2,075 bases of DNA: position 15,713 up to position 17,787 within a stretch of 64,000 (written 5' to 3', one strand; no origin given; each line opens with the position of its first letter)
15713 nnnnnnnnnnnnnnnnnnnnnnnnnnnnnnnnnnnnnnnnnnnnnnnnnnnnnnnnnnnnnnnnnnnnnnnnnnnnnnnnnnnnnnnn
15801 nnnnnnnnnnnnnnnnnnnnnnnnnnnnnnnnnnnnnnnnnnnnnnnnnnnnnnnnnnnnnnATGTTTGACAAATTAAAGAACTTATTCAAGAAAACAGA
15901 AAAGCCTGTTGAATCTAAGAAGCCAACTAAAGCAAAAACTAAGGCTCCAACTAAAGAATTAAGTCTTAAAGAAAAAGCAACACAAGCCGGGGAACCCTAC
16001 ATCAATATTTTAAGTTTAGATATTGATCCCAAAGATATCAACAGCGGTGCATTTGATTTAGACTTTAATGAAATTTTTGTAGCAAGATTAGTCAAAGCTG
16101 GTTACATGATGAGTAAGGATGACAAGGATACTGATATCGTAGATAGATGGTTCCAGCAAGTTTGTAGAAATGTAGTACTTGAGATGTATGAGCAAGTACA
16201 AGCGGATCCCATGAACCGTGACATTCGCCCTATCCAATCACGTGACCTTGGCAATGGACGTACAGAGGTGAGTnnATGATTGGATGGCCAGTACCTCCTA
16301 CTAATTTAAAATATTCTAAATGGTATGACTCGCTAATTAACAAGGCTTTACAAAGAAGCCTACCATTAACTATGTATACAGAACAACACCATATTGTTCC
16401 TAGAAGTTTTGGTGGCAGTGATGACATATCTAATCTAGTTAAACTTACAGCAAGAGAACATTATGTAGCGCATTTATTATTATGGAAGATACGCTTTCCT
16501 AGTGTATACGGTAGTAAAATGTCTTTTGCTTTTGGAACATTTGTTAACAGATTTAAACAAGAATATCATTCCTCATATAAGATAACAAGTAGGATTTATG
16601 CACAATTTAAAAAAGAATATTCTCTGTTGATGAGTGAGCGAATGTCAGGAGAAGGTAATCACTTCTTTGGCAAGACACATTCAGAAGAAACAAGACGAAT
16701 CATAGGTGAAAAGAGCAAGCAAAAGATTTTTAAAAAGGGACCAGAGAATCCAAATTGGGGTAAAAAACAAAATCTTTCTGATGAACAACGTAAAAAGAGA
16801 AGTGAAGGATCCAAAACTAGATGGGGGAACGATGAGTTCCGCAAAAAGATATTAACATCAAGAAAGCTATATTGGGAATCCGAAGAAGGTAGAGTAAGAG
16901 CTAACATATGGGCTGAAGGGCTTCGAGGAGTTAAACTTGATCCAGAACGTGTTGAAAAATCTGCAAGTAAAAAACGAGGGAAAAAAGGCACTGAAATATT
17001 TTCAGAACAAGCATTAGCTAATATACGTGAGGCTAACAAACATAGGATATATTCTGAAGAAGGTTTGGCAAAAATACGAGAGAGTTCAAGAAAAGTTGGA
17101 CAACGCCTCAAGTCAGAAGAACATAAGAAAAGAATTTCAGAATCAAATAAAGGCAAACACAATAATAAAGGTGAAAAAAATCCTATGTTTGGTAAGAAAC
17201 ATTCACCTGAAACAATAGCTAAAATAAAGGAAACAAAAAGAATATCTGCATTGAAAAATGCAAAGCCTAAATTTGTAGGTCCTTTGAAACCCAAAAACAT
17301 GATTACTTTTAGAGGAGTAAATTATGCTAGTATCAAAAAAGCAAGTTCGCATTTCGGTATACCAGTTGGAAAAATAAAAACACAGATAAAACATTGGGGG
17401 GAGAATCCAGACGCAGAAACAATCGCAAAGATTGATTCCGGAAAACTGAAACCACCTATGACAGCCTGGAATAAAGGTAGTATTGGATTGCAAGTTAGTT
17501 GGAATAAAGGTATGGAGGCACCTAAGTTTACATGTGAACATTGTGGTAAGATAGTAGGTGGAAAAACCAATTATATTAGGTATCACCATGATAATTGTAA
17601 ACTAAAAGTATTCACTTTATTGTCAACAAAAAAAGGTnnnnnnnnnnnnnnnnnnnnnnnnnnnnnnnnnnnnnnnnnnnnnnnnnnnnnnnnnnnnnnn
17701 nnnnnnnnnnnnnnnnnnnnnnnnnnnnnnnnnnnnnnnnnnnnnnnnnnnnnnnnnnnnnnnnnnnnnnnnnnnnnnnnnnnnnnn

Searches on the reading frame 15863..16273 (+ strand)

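Call 57: search_protein_families(library=phrogs, proteins=[window:15863-16273:+], max_evalue=0.0001)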
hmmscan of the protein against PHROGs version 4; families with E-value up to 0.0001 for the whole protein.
window:15863-16273:+ (137 aa): 1 family
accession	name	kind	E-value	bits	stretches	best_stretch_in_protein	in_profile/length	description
phrog_13349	-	head and packaging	1.5e-09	38.7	1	27-117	135-221/241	virion structural protein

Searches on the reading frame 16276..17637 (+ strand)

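Call 9: search_protein_families(library=pfam, proteins=[window:16276-17637:+], max_evalue=0.001)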
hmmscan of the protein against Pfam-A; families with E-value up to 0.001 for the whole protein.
window:16276-17637:+ (454 aa): 2 families
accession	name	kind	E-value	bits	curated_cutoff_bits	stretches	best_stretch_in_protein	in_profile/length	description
PF07460.16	NUMOD3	-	2.6e-20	72.5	20.4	2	118-141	11-34/37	NUMOD3 motif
PF01844.29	HNH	-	0.00077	20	21.4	0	32-55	11-34/47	HNH endonuclease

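Call 10: search_protein_families(library=phrogs, proteins=[window:16276-17637:+], max_evalue=0.001)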
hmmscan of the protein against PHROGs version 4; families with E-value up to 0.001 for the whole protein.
window:16276-17637:+ (454 aa): 4 families
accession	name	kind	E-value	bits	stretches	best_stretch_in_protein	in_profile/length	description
phrog_655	-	DNA, RNA and nucleotide metabolism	3.1e-49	169.7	2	12-253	28-234/343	homing endonuclease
phrog_10088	-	DNA, RNA and nucleotide metabolism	2.3e-10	41.3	1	12-76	2-66/331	homing endonuclease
phrog_314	-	DNA, RNA and nucleotide metabolism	5.3e-09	36.6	1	277-375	285-377/574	homing endonuclease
phrog_12434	-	DNA, RNA and nucleotide metabolism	5.9e-05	23.7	1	32-72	35-77/292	HNH endonuclease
